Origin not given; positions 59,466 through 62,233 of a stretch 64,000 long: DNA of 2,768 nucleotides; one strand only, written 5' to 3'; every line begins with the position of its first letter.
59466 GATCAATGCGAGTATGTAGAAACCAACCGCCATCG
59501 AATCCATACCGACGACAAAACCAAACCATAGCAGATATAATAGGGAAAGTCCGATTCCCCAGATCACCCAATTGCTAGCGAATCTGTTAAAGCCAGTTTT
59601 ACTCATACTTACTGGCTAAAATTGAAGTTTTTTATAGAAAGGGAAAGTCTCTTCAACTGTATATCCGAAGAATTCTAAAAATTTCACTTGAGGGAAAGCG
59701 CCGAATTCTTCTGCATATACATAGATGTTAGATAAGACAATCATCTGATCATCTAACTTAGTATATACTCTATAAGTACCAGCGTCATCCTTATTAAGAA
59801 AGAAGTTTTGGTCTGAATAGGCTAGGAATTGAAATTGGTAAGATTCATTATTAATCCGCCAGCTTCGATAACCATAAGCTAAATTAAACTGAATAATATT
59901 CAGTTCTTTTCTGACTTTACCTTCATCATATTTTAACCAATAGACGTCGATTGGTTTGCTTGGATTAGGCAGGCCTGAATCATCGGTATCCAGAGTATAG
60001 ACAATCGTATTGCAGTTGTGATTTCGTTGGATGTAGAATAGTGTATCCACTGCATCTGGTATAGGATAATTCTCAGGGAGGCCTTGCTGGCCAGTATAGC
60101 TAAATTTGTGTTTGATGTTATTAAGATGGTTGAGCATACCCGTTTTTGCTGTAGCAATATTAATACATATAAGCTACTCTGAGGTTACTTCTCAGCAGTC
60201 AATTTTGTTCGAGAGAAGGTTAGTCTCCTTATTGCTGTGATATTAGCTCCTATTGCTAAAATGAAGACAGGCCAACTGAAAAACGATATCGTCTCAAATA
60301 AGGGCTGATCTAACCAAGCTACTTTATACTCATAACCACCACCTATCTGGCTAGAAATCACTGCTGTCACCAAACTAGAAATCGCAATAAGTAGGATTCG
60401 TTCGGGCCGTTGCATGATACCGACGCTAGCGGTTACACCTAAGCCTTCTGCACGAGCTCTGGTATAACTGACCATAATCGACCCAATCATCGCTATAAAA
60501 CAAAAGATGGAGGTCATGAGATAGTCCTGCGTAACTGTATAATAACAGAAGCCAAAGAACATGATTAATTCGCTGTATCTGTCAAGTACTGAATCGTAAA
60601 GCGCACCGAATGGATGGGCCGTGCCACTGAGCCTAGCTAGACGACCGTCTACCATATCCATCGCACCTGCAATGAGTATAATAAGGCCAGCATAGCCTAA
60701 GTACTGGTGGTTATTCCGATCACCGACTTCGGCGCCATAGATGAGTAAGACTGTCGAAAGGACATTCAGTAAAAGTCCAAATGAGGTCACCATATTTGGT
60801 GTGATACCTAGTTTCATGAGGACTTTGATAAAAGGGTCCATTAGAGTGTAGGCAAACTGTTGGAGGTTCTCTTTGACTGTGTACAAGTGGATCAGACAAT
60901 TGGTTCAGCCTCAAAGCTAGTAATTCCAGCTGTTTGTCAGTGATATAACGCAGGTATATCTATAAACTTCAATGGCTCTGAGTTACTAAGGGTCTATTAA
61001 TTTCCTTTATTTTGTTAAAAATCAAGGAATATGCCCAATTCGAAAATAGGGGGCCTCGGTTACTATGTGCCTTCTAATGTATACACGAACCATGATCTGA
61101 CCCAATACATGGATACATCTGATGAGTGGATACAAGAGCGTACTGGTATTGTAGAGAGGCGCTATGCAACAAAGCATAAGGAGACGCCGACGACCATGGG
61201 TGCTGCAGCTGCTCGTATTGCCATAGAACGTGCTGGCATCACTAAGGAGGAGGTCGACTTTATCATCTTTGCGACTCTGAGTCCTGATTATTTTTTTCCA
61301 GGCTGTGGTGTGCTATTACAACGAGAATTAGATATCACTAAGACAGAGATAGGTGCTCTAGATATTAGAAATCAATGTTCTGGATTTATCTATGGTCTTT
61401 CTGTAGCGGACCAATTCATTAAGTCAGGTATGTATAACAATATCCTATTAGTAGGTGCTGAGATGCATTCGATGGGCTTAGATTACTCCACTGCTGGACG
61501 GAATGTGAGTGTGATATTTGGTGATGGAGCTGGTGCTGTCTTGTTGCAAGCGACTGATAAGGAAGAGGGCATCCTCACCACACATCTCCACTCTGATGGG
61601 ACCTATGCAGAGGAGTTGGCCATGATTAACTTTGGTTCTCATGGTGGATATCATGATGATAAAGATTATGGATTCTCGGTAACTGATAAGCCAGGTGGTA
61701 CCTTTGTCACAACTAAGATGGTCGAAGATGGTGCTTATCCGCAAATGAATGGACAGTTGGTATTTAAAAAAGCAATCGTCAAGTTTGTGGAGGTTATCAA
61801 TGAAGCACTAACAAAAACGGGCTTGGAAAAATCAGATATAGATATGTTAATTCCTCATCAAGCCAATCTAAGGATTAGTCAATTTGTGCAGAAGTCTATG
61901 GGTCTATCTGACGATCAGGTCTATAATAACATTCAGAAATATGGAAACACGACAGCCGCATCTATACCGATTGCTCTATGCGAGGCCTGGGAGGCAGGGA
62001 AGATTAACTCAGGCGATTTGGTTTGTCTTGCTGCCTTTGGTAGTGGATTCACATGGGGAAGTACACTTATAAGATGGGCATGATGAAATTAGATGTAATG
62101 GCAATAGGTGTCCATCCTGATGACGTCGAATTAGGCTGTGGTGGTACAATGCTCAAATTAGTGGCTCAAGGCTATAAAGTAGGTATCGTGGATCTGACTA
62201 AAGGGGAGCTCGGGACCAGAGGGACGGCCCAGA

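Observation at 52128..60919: Ten co-directional, tightly packed genes joining a bacterial ceramide pathway to an inositol-phosphate head-group pathway and a GtrA/GT2 tail: candidate single-operon (glycosyl)inositol-phosphoceramide system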

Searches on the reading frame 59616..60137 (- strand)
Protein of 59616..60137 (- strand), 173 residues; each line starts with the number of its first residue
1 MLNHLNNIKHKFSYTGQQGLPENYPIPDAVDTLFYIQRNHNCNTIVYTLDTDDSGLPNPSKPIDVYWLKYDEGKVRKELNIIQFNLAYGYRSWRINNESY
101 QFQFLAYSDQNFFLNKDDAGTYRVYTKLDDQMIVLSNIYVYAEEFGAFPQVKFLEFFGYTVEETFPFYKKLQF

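Call 6: search_protein_families(library=pfam, proteins=[window:59616-60137:-], max_evalue=0.01)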
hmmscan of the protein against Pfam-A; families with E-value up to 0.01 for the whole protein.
window:59616-60137:- (173 aa): 1 family
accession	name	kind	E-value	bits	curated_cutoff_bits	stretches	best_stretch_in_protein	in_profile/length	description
PF16117.10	DUF4833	-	1.9e-34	119.2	23.1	1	34-166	1-134/138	Domain of unknown function (DUF4833)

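Call 7: search_protein_families(library=ncbifam, proteins=[window:59616-60137:-], max_evalue=0.01)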
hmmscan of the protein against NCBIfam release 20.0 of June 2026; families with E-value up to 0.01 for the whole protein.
window:59616-60137:- (173 aa): 0 families

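Call 29: search_solved_structures(query=window:59616-60137:-, max_evalue=1)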
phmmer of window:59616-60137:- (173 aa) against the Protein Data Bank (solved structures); distinct sequences matched with E-value up to 1: 0.

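Call 31: search_protein_families(library=ncbifam, proteins=[window:59616-60137:-], max_evalue=10)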
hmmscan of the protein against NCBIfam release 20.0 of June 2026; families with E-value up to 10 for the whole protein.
window:59616-60137:- (173 aa): 0 families

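Call 39: find_homologous_proteins(query=window:59616-60137:-, max_evalue=0.001)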
Query window:59616-60137:- (173 aa): 38 proteins with E <= 0.001 among 44 candidates.
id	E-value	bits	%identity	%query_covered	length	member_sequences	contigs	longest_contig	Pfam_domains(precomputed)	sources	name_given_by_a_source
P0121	5.7e-102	357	90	100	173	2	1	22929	PF16117.11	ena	-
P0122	2.1e-61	225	58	100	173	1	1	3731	PF16117.11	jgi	-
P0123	6.3e-61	223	58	99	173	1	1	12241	PF16117.11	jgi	-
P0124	3.3e-58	214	54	99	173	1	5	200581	PF16117.11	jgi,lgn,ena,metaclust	metaclust:\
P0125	6.5e-58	214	57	99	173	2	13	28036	PF16117.11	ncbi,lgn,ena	-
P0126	8.8e-58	213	54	99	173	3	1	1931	PF16117.11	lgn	-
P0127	1.0e-55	206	53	98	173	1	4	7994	PF16117.11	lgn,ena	-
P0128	9.1e-55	203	53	99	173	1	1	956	PF16117.11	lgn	-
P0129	1.5e-52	196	56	94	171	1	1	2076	PF16117.11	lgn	-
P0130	6.6e-52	194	55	99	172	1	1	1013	PF16117.11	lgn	-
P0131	1.6e-51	193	51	99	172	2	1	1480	PF16117.11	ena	-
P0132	2.9e-50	189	53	99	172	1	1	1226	PF16117.11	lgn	-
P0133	6.5e-49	184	50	99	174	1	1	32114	PF16117.11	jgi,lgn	-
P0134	9.6e-48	180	51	99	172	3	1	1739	PF16117.11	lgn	-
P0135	7.3e-45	171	48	98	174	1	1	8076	PF16117.11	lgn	-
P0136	8.3e-44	168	47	99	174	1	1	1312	PF16117.11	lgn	-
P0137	1.2e-43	167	50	99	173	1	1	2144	PF16117.11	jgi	jgi:hypothetical protein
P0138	4.1e-43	165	47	94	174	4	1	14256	PF16117.11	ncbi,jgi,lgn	-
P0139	7.1e-43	165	45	94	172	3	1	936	PF16117.11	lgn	-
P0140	1.4e-41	160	46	90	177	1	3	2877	PF16117.11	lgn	-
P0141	9.5e-41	158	45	94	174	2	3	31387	PF16117.11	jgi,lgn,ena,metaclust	metaclust:\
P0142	4.0e-40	156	45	94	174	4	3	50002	PF16117.11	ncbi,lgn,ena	-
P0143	1.1e-39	154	49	90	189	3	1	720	PF16117.11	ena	-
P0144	1.2e-39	154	44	100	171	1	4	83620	PF16117.11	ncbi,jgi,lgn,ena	jgi:hypothetical protein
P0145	1.6e-39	154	44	93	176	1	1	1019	PF16117.11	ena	-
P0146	9.8e-39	151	46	91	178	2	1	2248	PF16117.11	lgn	-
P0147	3.0e-38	149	44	96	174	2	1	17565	PF16117.11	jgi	-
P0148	1.7e-37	147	45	90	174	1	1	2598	PF16117.11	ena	-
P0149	7.1e-37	145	41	99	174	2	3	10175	PF16117.11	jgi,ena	-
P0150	7.9e-37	145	43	96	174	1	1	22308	PF16117.11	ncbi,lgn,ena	-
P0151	7.8e-35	138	50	82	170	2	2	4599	PF16117.11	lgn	-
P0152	2.0e-34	137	41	94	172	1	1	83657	PF16117.11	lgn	-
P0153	4.1e-34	136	45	90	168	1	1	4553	PF16117.11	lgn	-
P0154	2.3e-33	134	43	90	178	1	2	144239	PF16117.11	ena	-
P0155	6.9e-33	132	48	82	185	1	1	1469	PF16117.11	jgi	jgi:hypothetical protein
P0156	3.6e-32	130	43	90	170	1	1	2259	PF16117.11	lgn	-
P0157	4.8e-31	126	46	82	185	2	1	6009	PF16117.11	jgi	jgi:ABC-type maltose transport system permease subunit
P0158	4.4e-24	103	41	80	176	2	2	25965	PF16117.11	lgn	-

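Call 40: find_encoding_contigs(protein=P0154, flank=8000, max_places=2)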
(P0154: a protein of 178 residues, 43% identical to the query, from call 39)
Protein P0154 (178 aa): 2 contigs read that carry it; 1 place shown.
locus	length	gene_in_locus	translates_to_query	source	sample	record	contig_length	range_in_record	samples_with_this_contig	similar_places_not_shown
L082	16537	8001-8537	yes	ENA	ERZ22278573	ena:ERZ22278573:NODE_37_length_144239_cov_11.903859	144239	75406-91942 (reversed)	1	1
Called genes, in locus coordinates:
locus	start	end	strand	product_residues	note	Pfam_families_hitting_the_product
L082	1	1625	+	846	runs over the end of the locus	PF13491:FtsK_4TM, PF17854:FtsK_alpha, PF01580:FtsK_SpoIIIE, PF09397:FtsK_gamma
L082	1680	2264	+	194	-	PF05724:TPMT, PF08241:Methyltransf_11 (weak), PF08242:Methyltransf_12 (weak), PF13649:Methyltransf_25 (weak)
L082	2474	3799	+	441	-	PF19425:Csd3_N2, PF01551:Peptidase_M23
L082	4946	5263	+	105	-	PF00085:Thioredoxin, PF00578:AhpC-TSA (weak), PF08534:Redoxin (faint), PF13098:Thioredoxin_2 (weak)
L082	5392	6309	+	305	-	PF01882:DUF58, PF13519:VWA_2 (weak)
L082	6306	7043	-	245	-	PF02621:VitK2_biosynth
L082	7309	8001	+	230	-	PF01066:CDP-OH_P_transf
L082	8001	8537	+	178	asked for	PF16117:DUF4833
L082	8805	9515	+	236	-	PF14378:PAP2_3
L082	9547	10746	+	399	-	PF00155:Aminotran_1_2, PF00266:Aminotran_5 (faint), PF01212:Beta_elim_lyase (weak)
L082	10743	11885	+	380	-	PF00583:Acetyltransf_1 (faint)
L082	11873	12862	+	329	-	PF01073:3Beta_HSD, PF01370:Epimerase, PF04321:RmlD_sub_bind, PF05368:NmrA (weak), PF07993:NAD_binding_4 (faint), PF13460:NAD_binding_10, PF16363:GDP_Man_Dehyd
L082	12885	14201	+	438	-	PF07994:NAD_binding_5, PF01658:Inos-1-P_synth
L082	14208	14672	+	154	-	PF04608:PgpA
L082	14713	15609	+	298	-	PF00781:DAGK_cat, PF01513:NAD_kinase (faint), PF19279:YegS_C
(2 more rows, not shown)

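Call 41: find_encoding_contigs(protein=P0158, flank=8000, max_places=2)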
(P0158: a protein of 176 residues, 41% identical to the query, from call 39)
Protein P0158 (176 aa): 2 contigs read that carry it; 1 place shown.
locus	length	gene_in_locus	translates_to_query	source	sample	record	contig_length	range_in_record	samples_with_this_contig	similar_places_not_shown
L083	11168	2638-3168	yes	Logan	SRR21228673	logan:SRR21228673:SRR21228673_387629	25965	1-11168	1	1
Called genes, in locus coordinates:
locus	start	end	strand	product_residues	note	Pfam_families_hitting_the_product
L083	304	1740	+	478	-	PF00089:Trypsin, PF13365:Trypsin_2, PF00595:PDZ, PF12812:PDZ_1 (faint), PF13180:PDZ_2, PF17820:PDZ_6 (weak)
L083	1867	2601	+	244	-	PF01066:CDP-OH_P_transf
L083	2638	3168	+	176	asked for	PF16117:DUF4833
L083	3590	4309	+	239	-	PF14378:PAP2_3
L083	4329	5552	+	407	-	PF00155:Aminotran_1_2, PF00266:Aminotran_5 (weak), PF01212:Beta_elim_lyase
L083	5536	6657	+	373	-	PF00583:Acetyltransf_1 (faint)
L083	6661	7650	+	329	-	PF01073:3Beta_HSD, PF01370:Epimerase, PF04321:RmlD_sub_bind, PF13460:NAD_binding_10, PF16363:GDP_Man_Dehyd, PF07993:NAD_binding_4 (weak)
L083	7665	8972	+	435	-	PF07994:NAD_binding_5, PF01658:Inos-1-P_synth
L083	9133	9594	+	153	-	PF04608:PgpA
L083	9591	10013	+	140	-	PF04138:GtrA_DPMS_TM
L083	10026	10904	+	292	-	PF00781:DAGK_cat, PF19279:YegS_C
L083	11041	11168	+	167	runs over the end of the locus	PF04542:Sigma70_r2, PF07638:Sigma70_ECF (weak), PF08281:Sigma70_r4_2, PF04545:Sigma70_r4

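Call 60: predict_structure(alignment_id=A1)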
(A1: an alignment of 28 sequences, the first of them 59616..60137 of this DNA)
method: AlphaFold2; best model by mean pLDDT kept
length: 173 residues; sequences in the alignment: 28
mean_pLDDT: 86.3   pTM: 0.80
mean pLDDT of the five models: 86.3, 85.7, 84.6, 83.9, 83.8
residues with pLDDT >= 90: 117; 70-90: 31; 50-70: 9; < 50: 16
segments of 3 or more residues with pLDDT < 50: 1-16
pLDDT, mean of each block of 10 residues (from residue 1): 40 48 82 93 94 94 96 92 92 97 95 95 95 95 78 93 87 91
secondary structure, 60 per line:
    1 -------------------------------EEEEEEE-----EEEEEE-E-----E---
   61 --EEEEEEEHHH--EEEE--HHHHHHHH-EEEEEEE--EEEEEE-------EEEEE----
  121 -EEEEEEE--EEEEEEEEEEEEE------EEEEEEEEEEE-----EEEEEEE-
elements in order: E32-38 E44-49 E63-69 E75-78 H81-88 E90-96 E99-104 E112-116 E122-128 E131-143 E150-160 E166-172

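Call 64: fold_search(model_id=the predicted structure, library=pdb)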
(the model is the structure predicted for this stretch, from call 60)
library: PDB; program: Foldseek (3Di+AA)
matches with E <= 10: 499; with E <= 0.001: 0
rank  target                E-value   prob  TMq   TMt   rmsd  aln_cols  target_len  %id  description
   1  1dlc                  7.5e-02  0.11  0.17  0.07  17.6       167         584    8  CRYSTAL STRUCTURE OF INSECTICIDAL DELTA-ENDOTOXIN FROM BACILLUS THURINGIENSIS AT 2.5 ANGSTROMS RESOLUTION (released 1994-09-30)
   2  3qc2_B                8.3e-02  0.25  0.22  0.13  13.9       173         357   11  Crystal structure of a glycosyl hydrolase (BACOVA_03624) from Bacteroides ovatus at 2.30 A resolution (released 2011-02-09)
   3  8cpz_A                1.3e-01  0.12  0.19  0.03  16.8       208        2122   11  Photorhabdus luminescens TcdA1 prepore-to-pore intermediate, K1179W mutant (released 2024-03-13)
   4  5a7v_B                1.4e-01  0.20  0.22  0.13  14.2       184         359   10  The GH130 family of mannoside phosphorylases contains glycoside hydrolases that target beta-1,2 mannosidic linkages in (released 2015-08-26)
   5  5tik_C                1.4e-01  0.12  0.17  0.12  16.1       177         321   12  Structural basis for inhibition of erythrocyte invasion by antibodies to Plasmodium falciparum protein CyRPA (released 2017-03-01)
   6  7c3e_B                1.5e-01  0.21  0.22  0.14  13.6       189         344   10  Crystal structure of R97A/R150A/R203A mutant of AofleA from Arthrobotrys oligospora (released 2020-07-29)
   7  5a7v_A                1.7e-01  0.18  0.21  0.13  13.9       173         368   10  The GH130 family of mannoside phosphorylases contains glycoside hydrolases that target beta-1,2 mannosidic linkages in (released 2015-08-26)
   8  1ji6                  1.7e-01  0.16  0.17  0.07   9.8        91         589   13  CRYSTAL STRUCTURE OF THE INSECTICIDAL BACTERIAL DEL ENDOTOXIN CRY3Bb1 BACILLUS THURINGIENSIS (released 2001-09-19)
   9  7pi3_O                1.7e-01  0.10  0.18  0.12  16.0       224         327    9  PfCyRPA bound to Fab fragments from monoclonal antibodies Cy.003, Cy.004 and Cy.007 (released 2022-02-09)
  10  7ear                  1.9e-01  0.14  0.15  0.07  14.0       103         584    8  A positively charged mutant Cry3Aa endotoxin (released 2021-04-28)
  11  7pi2_G                2.2e-01  0.13  0.20  0.13  15.4       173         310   12  PfCyRPA bound to monoclonal antibody Cy.003 Fab fragment (released 2022-02-09)
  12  9hpi_A                2.4e-01  0.18  0.19  0.05  16.9       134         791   10  Cryo-EM structure of DDB1dB-CRBN-MRT-0031619, conformation 1 (released 2025-12-03)
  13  9s6c_C                2.4e-01  0.10  0.17  0.11  15.6       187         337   10  B12 Binding protein - BtuK1 (released 2025-09-17)
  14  6lfp                  2.4e-01  0.08  0.18  0.08  16.9       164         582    9  Cry3Aa protein for enzyme entrapment (released 2020-10-14)
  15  7pi2_D                2.8e-01  0.09  0.16  0.10  16.2       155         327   12  PfCyRPA bound to monoclonal antibody Cy.003 Fab fragment (released 2022-02-09)
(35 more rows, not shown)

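Call 82: find_related_loci(query=A1, collection=metagenome_contigs, flank=8000)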
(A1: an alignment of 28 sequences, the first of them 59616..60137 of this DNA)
Query A1 (173 aa) in metagenome_contigs; peptide patterns used: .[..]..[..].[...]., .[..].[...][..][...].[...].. (x = any residue, [..] = any of these).
600 stretches matched a pattern (row limit reached: there are more); 103 encode a relative of the query (tblastn E <= 1e-3); the best 80 are kept; 80 distinct loci.
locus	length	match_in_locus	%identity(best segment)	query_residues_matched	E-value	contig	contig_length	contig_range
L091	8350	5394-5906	54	1-171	3e-62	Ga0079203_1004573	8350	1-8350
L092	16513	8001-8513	54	1-171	3e-62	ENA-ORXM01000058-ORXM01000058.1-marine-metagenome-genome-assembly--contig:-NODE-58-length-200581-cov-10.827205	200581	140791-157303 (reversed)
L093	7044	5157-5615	51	18-171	2e-45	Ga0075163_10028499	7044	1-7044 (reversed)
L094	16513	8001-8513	46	1-173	3e-45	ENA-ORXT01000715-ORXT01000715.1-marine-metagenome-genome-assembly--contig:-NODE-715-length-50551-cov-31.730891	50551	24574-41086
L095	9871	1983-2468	46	11-171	5e-45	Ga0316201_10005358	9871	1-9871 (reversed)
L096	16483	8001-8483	45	14-173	1e-44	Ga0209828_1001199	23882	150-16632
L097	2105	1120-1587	47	16-170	2e-44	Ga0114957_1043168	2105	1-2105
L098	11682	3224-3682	48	18-171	1e-43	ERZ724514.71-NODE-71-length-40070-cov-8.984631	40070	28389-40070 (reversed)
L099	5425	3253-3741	47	9-171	3e-43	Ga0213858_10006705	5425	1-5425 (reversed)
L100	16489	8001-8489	44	9-171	7e-43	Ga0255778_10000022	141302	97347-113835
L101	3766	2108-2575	43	19-173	1e-42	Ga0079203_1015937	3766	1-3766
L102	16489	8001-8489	44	9-171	2e-42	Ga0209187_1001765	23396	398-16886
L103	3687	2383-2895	40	1-171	3e-42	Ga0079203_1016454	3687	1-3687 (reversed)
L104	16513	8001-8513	43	1-171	7e-42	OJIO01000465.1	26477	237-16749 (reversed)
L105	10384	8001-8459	46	18-171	9e-42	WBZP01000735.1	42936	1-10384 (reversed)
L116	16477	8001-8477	45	16-171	9e-39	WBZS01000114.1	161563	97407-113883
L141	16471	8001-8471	36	18-171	3e-28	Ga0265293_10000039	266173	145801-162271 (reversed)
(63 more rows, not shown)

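Call 86: search_protein_families(library=pfam, proteins=[L141:1908-4445:+, L116:8537-9358:+, L116:9370-10611:+, L116:10628-11620:+, L141:8461-9414:+], max_evalue=0.001)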
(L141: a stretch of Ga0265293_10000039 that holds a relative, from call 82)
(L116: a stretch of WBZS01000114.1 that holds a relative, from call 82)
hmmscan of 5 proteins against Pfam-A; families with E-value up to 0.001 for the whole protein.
L141:1908-4445:+ (845 aa): 4 families
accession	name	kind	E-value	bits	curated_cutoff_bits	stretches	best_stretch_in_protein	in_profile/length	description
PF18939.6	DUF5686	-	1.9e-54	185.7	39.2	1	130-767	2-656/669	Family of unknown function (DUF5686)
PF13715.12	CarbopepD_reg_2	-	3.3e-20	72.3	32.2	1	28-112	1-88/88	CarboxypepD_reg-like domain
PF13620.12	CarboxypepD_reg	-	3.1e-09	37.5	32.3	1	28-99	2-80/82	Carboxypeptidase regulatory-like domain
PF23591.1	CILP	-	6.2e-05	23.4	27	1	25-80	4-58/90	Cartilage intermediate layer protein 1-like domain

L116:8537-9358:+ (273 aa): 0 families

L116:9370-10611:+ (413 aa): 1 family
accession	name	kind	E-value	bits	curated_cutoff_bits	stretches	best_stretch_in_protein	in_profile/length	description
PF04413.22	Glycos_transf_N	-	8.8e-40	136.6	23.9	1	42-212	4-178/179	3-Deoxy-D-manno-octulosonic-acid transferase (kdotransferase)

L116:10628-11620:+ (330 aa): 1 family
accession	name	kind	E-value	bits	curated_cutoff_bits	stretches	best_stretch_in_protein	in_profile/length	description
PF00294.29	PfkB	-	8.3e-32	111.2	25.8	1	16-310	3-297/302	pfkB family carbohydrate kinase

L141:8461-9414:+ (317 aa): 2 families
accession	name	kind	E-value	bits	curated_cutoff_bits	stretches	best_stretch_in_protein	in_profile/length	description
PF14378.12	PAP2_3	-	2.7e-23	83.2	27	1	129-296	26-190/190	PAP2 superfamily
PF01569.27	PAP2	-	5.6e-06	26.6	27.2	1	240-302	62-126/130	PAP2 superfamily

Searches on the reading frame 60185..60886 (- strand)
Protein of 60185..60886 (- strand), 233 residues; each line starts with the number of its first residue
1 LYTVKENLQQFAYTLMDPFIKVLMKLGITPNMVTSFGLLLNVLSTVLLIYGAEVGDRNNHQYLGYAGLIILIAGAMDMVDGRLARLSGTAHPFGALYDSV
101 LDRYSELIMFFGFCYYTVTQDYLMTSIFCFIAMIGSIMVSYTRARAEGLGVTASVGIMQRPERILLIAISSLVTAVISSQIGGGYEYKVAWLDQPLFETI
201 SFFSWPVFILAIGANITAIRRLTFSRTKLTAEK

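Call 6: search_protein_families(library=pfam, proteins=[window:60185-60886:-], max_evalue=0.01)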
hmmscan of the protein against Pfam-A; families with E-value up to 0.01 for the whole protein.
window:60185-60886:- (233 aa): 1 family
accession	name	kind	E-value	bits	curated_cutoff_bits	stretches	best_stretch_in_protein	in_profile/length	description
PF01066.26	CDP-OH_P_transf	-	1.6e-16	61.5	22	1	29-175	3-136/152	CDP-alcohol phosphatidyltransferase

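Call 7: search_protein_families(library=ncbifam, proteins=[window:60185-60886:-], max_evalue=0.01)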
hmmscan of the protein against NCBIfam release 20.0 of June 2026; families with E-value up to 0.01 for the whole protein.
window:60185-60886:- (233 aa): 8 families
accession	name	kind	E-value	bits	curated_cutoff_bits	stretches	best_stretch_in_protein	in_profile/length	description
NF052561.1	PIPSynBT1523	equivalog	2e-85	286.2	350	1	5-232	2-227/232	hypothetical protein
NF040950.1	archin_ph_syn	equivalog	9.7e-40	136.5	180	1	7-225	3-187/191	archaetidylinositol phosphate synthase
NF045883.1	PIPSynth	equivalog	1.2e-29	103.4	170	1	10-226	5-193/197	phosphatidylinositol phosphate synthase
NF041135.1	IPPtranDIPPsyn_Thcocales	equivalog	1.3e-14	54.1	580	1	27-148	249-358/419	bifunctional L-myo-inositol-1-phosphate cytidylyltransferase/CDP-L-myo-inositol myo-inositolphosphotransferase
TIGR00560.1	pgsA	equivalog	5.9e-08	33.4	109.1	1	29-150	3-115/183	CDP-diacylglycerol--glycerol-3-phosphate 3-phosphatidyltransferase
NF053678.1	ClpnSynClsA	equivalog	1.8e-05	25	240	1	40-151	15-123/180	cardiolipin synthase ClsA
TIGR00473.1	pssA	equivalog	0.00079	19.6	107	1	64-125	21-81/153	CDP-diacylglycerol--serine O-phosphatidyltransferase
NF008090.0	PRK10832.1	equivalog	0.0081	16.3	304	0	66-108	35-77/182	CDP-diacylglycerol--glycerol-3-phosphate 3-phosphatidyltransferase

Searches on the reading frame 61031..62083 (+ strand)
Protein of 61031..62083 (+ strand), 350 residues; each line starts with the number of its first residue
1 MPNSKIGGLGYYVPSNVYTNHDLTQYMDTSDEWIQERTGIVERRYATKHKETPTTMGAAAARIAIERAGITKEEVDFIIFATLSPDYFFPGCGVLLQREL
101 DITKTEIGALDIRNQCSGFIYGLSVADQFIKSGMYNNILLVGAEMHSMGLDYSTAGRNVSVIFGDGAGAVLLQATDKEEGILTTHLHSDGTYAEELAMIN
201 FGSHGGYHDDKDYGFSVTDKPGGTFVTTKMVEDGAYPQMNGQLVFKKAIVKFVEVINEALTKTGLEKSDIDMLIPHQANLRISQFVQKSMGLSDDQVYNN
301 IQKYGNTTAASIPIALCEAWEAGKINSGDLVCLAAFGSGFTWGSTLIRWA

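Call 47: search_protein_families(library=ncbifam, proteins=[window:61031-62083:+], max_evalue=0.00001)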
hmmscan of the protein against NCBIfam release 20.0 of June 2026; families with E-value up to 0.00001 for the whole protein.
window:61031-62083:+ (350 aa): 14 families
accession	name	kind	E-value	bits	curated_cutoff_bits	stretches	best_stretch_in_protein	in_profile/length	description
NF006829.0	PRK09352.1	subfamily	4.4e-110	367.6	249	1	2-349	3-321/322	beta-ketoacyl-ACP synthase 3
TIGR00747.1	fabH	subfamily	3.2e-107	358.3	292.1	1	4-349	3-322/322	beta-ketoacyl-ACP synthase III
NF004623.0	PRK05963.1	equivalog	4.3e-65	220.2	437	1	3-348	5-327/328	beta-ketoacyl-ACP synthase III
NF005541.0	PRK07204.1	equivalog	9.7e-62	209.2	402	1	4-346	5-326/329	beta-ketoacyl-ACP synthase III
NF005308.0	PRK06840.1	equivalog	3.9e-47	160.9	315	1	5-349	6-335/339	3-oxoacyl-ACP synthase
NF009519.0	PRK12880.1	equivalog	1.8e-37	129.5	436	1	3-348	7-337/353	beta-ketoacyl-ACP synthase III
NF005703.0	PRK07515.1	equivalog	2.3e-35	122.2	304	1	53-348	96-371/373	beta-ketoacyl-ACP synthase III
NF006720.0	PRK09258.1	equivalog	1.3e-31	110.2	285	1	23-349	32-338/338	3-oxoacyl-ACP synthase III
NF003274.0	PRK04262.1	equivalog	4.7e-23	81.8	244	2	6-164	5-165/347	hydroxymethylglutaryl-CoA synthase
NF042429.2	DHPHCoAsyn_DpgA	equivalog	7.7e-17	61.2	425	1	47-179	64-197/350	3,5-dihydroxyphenylacetyl-CoA synthase DpgA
NF005293.2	PRK06816.1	subfamily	1.3e-16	60.6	450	2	163-334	189-361/378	StlD/DarB family beta-ketosynthase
NF053539.1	resorcinol_DarB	exception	1.2e-15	57.5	550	1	33-338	39-364/377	dialkylresorcinol biosynthesis protein DarB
TIGR00748.1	HMG_CoA_syn_Arc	equivalog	1.1e-14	54.5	353.35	1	6-146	4-142/345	hydroxymethylglutaryl-CoA synthase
TIGR01930.1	AcCoA-C-Actrans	subfamily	2.8e-07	29.8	240.55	0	37-149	6-116/385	acetyl-CoA C-acyltransferase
